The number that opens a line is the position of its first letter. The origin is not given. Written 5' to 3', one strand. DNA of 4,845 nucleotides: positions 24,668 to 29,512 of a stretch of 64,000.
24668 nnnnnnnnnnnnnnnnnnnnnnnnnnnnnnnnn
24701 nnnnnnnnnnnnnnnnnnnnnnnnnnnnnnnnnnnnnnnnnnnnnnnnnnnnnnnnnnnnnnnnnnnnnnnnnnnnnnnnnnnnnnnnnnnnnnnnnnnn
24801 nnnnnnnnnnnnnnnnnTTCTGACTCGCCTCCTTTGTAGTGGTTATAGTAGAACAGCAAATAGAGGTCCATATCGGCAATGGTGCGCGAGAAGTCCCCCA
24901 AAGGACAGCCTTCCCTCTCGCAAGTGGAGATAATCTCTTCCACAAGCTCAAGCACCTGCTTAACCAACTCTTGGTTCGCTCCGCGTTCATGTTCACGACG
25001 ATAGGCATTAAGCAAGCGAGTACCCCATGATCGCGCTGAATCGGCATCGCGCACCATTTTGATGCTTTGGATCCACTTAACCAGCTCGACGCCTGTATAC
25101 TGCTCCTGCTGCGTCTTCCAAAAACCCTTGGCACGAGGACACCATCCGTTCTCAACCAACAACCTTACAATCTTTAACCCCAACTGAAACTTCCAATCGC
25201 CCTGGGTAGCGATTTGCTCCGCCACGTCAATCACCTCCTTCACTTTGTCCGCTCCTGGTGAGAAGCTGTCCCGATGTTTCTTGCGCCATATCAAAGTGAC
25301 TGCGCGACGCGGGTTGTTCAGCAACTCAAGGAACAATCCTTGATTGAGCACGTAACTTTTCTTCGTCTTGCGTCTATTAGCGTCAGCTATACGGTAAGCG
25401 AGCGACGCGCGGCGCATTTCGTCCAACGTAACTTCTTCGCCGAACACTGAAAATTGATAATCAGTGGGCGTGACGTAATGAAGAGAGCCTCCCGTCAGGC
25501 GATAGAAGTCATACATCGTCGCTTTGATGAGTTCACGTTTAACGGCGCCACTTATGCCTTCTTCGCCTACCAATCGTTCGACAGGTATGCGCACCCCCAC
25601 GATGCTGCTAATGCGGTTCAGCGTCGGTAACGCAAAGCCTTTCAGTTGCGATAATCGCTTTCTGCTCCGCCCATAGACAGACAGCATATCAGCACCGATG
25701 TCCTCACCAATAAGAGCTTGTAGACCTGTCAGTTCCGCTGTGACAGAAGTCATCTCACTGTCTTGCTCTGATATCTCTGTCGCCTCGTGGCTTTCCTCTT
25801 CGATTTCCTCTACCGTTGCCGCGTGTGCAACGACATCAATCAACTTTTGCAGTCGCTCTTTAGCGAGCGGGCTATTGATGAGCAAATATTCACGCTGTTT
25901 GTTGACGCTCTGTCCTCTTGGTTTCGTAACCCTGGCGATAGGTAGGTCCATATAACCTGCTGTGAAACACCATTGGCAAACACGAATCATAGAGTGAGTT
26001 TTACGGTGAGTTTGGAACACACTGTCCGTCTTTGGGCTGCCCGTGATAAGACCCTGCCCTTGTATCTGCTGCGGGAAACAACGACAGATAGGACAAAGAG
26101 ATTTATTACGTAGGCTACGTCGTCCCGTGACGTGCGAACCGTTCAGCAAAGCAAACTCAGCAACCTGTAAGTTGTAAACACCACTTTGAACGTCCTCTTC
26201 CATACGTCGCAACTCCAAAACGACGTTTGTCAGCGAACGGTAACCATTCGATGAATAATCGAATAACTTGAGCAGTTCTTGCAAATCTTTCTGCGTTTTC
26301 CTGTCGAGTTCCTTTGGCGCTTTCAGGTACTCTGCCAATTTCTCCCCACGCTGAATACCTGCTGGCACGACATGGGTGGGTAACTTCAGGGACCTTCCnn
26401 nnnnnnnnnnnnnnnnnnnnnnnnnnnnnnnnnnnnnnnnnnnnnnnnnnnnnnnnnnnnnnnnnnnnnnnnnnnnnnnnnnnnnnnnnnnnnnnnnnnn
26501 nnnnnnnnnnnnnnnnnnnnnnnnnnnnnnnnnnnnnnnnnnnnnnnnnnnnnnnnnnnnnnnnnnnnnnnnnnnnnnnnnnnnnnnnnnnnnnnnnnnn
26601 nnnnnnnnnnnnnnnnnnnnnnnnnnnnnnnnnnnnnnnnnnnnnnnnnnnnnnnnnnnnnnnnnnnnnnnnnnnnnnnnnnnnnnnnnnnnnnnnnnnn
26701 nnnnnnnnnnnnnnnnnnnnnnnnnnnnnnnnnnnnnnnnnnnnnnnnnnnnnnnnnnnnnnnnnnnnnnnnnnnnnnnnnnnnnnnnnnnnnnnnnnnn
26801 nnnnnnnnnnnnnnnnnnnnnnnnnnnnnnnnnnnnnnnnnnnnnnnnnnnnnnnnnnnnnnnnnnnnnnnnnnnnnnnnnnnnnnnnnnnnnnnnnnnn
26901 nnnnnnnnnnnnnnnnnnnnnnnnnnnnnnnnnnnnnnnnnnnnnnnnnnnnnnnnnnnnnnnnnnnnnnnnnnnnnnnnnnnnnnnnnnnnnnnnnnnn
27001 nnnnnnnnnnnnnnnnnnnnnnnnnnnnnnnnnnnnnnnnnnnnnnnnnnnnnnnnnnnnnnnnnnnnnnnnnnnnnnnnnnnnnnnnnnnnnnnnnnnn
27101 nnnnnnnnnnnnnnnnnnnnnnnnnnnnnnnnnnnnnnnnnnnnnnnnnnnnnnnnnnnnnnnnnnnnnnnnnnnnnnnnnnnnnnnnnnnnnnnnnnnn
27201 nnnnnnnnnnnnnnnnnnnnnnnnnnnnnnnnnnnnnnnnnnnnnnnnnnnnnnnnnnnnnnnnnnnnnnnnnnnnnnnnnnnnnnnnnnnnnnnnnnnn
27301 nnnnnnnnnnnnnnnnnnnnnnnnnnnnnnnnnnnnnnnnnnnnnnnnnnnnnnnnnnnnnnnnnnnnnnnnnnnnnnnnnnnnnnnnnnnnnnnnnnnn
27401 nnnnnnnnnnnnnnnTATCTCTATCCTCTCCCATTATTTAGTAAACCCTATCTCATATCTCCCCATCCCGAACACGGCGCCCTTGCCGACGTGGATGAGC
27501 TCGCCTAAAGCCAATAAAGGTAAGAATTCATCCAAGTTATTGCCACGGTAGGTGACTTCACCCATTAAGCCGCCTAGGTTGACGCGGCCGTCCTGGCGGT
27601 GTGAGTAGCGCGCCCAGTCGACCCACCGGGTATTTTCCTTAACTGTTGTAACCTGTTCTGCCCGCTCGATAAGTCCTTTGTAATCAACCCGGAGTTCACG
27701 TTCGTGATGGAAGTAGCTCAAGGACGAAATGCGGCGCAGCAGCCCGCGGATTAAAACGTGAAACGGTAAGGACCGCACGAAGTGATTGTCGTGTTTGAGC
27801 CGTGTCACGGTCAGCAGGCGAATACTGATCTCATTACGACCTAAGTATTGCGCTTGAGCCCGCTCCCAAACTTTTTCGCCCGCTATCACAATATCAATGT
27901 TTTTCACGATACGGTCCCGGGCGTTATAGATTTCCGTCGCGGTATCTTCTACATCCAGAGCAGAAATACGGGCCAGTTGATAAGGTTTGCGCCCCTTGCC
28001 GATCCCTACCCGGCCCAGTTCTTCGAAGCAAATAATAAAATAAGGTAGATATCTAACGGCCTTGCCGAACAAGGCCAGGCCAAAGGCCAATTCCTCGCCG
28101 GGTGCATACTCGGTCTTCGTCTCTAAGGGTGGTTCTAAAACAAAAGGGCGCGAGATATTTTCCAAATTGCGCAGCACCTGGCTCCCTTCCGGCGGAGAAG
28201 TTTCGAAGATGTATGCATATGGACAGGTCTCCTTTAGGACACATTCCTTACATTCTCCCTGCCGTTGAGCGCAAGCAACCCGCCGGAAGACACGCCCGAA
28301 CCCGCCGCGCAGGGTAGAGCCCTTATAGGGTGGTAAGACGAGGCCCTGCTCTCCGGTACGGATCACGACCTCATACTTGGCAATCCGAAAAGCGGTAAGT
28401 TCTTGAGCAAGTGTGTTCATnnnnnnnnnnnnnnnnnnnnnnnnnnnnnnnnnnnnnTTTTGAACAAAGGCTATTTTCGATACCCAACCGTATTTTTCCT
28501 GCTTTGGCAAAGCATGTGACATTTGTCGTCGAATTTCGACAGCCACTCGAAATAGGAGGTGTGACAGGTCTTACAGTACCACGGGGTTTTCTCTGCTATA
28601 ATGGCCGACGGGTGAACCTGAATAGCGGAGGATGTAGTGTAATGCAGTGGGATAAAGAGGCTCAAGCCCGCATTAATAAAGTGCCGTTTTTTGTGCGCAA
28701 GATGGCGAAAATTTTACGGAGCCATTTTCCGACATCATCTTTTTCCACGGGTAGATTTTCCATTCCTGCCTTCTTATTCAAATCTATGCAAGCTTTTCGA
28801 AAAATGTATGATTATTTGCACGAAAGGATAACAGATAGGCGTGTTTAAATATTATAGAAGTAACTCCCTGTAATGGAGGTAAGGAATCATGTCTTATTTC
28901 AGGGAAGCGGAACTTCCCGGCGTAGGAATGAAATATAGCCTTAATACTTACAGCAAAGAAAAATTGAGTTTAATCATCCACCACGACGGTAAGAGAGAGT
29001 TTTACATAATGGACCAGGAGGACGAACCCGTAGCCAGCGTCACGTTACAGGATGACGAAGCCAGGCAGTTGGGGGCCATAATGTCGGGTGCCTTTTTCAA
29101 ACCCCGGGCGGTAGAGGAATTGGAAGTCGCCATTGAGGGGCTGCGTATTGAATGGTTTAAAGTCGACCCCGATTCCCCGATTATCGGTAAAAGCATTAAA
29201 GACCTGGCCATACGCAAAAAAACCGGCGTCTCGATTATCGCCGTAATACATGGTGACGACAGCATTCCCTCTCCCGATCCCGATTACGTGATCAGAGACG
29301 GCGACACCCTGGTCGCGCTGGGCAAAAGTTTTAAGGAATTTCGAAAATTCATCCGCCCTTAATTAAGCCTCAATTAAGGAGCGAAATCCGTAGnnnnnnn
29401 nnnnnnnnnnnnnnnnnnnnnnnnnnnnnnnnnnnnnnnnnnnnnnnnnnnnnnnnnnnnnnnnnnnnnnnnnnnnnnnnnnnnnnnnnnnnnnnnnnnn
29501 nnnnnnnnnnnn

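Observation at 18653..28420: cas locus combining an I-D-like interference module (HD on the large subunit, HD-less Cas3) with a Cas4+Csa1 adaptation module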

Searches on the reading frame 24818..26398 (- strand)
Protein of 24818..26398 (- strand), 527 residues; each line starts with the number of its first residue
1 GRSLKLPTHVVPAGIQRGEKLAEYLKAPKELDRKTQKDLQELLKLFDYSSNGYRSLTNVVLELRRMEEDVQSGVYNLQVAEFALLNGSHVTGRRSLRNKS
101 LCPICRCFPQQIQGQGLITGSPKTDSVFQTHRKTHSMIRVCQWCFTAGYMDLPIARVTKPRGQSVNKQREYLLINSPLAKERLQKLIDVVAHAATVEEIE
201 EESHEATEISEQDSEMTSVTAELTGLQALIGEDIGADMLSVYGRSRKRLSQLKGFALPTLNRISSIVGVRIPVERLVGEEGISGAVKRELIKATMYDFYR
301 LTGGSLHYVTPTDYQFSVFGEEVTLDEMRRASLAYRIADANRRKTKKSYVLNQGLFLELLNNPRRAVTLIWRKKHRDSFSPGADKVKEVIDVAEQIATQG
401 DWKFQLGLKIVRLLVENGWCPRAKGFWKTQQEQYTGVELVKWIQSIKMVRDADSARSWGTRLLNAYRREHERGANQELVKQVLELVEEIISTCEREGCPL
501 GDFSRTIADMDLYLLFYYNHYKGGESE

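Call 64: search_protein_representatives(alignment_id=A4)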
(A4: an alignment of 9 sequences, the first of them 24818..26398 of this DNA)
Query: 9 sequences, 534 profile positions. Proteins with E-value up to 0.001 (for the whole library): 33; up to 1e-10: 28; up to 1e-30: 23. The best 33 are listed.
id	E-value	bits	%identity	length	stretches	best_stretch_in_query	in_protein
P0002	1.9e-248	842.0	-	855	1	3-532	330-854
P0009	2.3e-241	818.6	-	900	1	2-533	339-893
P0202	2.9e-240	815.0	-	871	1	3-533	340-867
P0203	4.7e-231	784.6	-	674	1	3-532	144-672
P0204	2.9e-204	696.1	-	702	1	3-533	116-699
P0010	3.0e-202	689.5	-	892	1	20-519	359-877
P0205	1.0e-186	638.2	-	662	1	17-533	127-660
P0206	1.4e-152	525.5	-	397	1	131-531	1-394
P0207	1.5e-144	499.1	-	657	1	5-530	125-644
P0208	3.4e-121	422.0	-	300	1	252-531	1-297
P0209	8.3e-113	394.3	-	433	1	3-319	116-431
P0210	2.1e-100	353.4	-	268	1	268-533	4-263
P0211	1.7e-76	274.5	-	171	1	368-533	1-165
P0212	2.0e-67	244.5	-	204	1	353-533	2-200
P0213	1.6e-56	208.6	-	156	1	399-533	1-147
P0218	2.3e-39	152.0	-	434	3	265-426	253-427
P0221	8.6e-31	123.7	-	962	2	81-287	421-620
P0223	5.3e-25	104.5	-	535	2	109-279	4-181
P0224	2.5e-22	95.7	-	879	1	42-472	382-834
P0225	1.9e-17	79.6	-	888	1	63-401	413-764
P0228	8.8e-10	54.3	-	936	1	49-436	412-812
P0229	1.4e-07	47.0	-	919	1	68-515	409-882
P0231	1.1e-04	37.4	-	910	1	35-207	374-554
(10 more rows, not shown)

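Call 65: search_protein_families(library=padloc, proteins=[P0221, P0224, P0225, P0228, P0229, P0231, P0218, P0223], max_evalue=0.01)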
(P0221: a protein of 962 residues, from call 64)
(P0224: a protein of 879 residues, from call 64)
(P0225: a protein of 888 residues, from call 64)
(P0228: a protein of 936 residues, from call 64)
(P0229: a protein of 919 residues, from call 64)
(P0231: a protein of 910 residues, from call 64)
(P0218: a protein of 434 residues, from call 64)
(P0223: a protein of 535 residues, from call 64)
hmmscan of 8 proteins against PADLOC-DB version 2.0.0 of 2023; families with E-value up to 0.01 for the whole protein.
P0221 (962 aa): 2 families
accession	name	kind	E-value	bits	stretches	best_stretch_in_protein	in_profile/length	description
PDLC01293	Cas10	-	6.6e-06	23.3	1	31-98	1-63/577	CAS-III; effector_LS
PDLC01254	Cas3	-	0.00077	17.7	1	7-110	11-95/164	CAS-I; effector_G3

P0224 (879 aa): 7 families
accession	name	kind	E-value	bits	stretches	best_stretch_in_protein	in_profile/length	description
PDLC01254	Cas3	-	1e-05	23.8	1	25-129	3-89/164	CAS-I; effector_G3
PDLC00940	Cas3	-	4.2e-05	21.8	1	32-129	2-102/178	CRISPR-associated endonuclease Cas3-HD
PDLC01767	Cas3e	-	0.00014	18.5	1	23-168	27-144/680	-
PDLC01293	Cas10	-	0.0013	15.7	1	60-157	2-78/577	CAS-III; effector_LS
PDLC01588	Cas10_Id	-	0.0013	15.1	1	29-79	43-91/859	CAS-I-D; effector_LS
PDLC01770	Cas3g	-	0.0028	14.2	1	26-72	537-583/733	-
PDLC01739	Cas10a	-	0.0032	14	1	57-155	5-84/731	-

P0225 (888 aa): 4 families
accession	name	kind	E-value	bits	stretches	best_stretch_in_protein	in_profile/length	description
PDLC01254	Cas3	-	6e-08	31.1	1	31-141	3-94/164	CAS-I; effector_G3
PDLC01767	Cas3e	-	3.1e-06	24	1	37-160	43-136/680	-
PDLC00940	Cas3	-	0.00027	19.2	1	38-135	2-102/178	CRISPR-associated endonuclease Cas3-HD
PDLC01293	Cas10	-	0.00073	16.5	1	67-161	3-75/577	CAS-III; effector_LS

P0228 (936 aa): 2 families
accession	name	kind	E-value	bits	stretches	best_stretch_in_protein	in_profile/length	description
PDLC01254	Cas3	-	3e-07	28.8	1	43-148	3-89/164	CAS-I; effector_G3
PDLC00940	Cas3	-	0.0026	16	1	49-90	1-45/178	CRISPR-associated endonuclease Cas3-HD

P0229 (919 aa): 7 families
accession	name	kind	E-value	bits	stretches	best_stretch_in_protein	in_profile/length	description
PDLC01254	Cas3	-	1.7e-07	29.6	1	26-127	6-89/164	CAS-I; effector_G3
PDLC01767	Cas3e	-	6.1e-05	19.7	1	31-194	35-161/680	-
PDLC00940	Cas3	-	9.1e-05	20.7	1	30-70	2-46/178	CRISPR-associated endonuclease Cas3-HD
PDLC01479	Csf1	-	0.00022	18.9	1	453-509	11-66/206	CAS-IV-A; effector_LS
PDLC01770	Cas3g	-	0.00065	16.3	1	26-70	539-583/733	-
PDLC01769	Cas3g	-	0.00078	16.2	1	24-72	654-702/836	-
PDLC01293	Cas10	-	0.0014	15.6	1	58-153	2-75/577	CAS-III; effector_LS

P0231 (910 aa): 3 families
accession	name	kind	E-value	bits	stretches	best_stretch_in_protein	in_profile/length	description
PDLC01254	Cas3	-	1.3e-05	23.4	1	22-126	3-89/164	CAS-I; effector_G3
PDLC01770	Cas3g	-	0.00066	16.3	1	20-126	534-641/733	-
PDLC01767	Cas3e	-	0.0011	15.6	1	27-148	32-123/680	-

P0218 (434 aa): 0 families

P0223 (535 aa): 0 families

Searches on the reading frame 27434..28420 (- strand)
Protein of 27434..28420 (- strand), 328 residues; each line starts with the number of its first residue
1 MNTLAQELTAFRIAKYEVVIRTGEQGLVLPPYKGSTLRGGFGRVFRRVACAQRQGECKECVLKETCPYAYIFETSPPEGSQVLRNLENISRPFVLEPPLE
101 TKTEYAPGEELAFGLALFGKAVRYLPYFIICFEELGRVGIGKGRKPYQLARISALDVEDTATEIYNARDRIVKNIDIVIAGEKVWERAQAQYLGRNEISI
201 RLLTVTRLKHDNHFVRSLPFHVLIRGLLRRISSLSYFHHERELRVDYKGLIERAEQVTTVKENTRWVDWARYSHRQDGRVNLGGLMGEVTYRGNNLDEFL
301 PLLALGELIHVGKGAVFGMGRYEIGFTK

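Call 3: search_protein_families(library=ncbifam, proteins=[window:27434-28420:-], max_evalue=0.01)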
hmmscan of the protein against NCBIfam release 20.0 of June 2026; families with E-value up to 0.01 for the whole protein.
window:27434-28420:- (328 aa): 1 family
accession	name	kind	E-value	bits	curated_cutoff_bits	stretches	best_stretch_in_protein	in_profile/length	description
TIGR01877.1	cas_cas6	equivalog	0.00016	22.2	58.65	1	196-323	81-200/200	CRISPR-associated endoribonuclease Cas6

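Call 4: search_protein_families(library=pfam, proteins=[window:27434-28420:-], max_evalue=0.01)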
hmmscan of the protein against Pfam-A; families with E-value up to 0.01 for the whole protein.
window:27434-28420:- (328 aa): 1 family
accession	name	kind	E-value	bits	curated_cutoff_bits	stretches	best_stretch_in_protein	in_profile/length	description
PF10040.14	CRISPR_Cas6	-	1.2e-19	71.3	25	1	200-322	1-89/89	CRISPR-associated endoribonuclease Cas6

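Call 5: search_protein_families(library=padloc, proteins=[window:27434-28420:-], max_evalue=0.1)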
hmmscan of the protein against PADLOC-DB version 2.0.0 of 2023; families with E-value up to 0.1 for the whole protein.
window:27434-28420:- (328 aa): 8 families
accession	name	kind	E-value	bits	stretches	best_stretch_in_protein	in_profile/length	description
PDLC01477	Cas6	-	1.7e-106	354.1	1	11-324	3-294/296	"CAS-I,CAS-II,CAS-III,CAS-IV,CAS-V,CAS-VI; crRNAmaturation"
PDLC01496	Cas6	-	8.5e-78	259.6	1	25-324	15-278/281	"CAS-I,CAS-II,CAS-III,CAS-IV,CAS-V,CAS-VI; crRNAmaturation"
PDLC01650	Cas6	-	8.6e-24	82.5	1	200-320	1-102/102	"CAS-I,CAS-II,CAS-III,CAS-IV,CAS-V,CAS-VI; crRNAmaturation"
PDLC01373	Cas6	-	3.4e-18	64.3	1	28-324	20-287/289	"CAS-I,CAS-II,CAS-III,CAS-IV,CAS-V,CAS-VI; crRNAmaturation"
PDLC02098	Cas6_IIIa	-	9.8e-11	40.5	1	15-324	2-199/200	-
PDLC01265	Cas6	-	1e-09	37.5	1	92-323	3-179/179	"CAS-I,CAS-II,CAS-III,CAS-IV,CAS-V,CAS-VI; crRNAmaturation"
PDLC01466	Cas6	-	7.8e-06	23.7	1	263-324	166-219/223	"CAS-I,CAS-II,CAS-III,CAS-IV,CAS-V,CAS-VI; crRNAmaturation"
PDLC00956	Cas6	-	4.3e-05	22.2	1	196-323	81-200/200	CRISPR-associated endoribonuclease Cas6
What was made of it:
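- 27434..28420 (-): cas6, 328 aa. Pfam CRISPR_Cas6 1.2e-19; PADLOC Cas6 1.7e-106 (calls 4, 5)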

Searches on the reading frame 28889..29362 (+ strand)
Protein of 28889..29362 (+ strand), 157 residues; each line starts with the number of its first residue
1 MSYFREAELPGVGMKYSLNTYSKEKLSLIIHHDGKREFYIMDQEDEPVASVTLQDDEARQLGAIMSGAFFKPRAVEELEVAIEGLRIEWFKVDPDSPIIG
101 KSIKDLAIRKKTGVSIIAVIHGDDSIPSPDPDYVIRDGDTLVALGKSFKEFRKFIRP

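Call 41: search_protein_families(library=pfam, proteins=[window:28889-29362:+], max_evalue=0.001)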
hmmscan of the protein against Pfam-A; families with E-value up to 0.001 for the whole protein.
window:28889-29362:+ (157 aa): 1 family
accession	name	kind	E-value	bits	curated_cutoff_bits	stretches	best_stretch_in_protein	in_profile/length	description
PF02080.26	TrkA_C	-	6.8e-18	64.8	27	1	88-147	2-60/71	TrkA-C domain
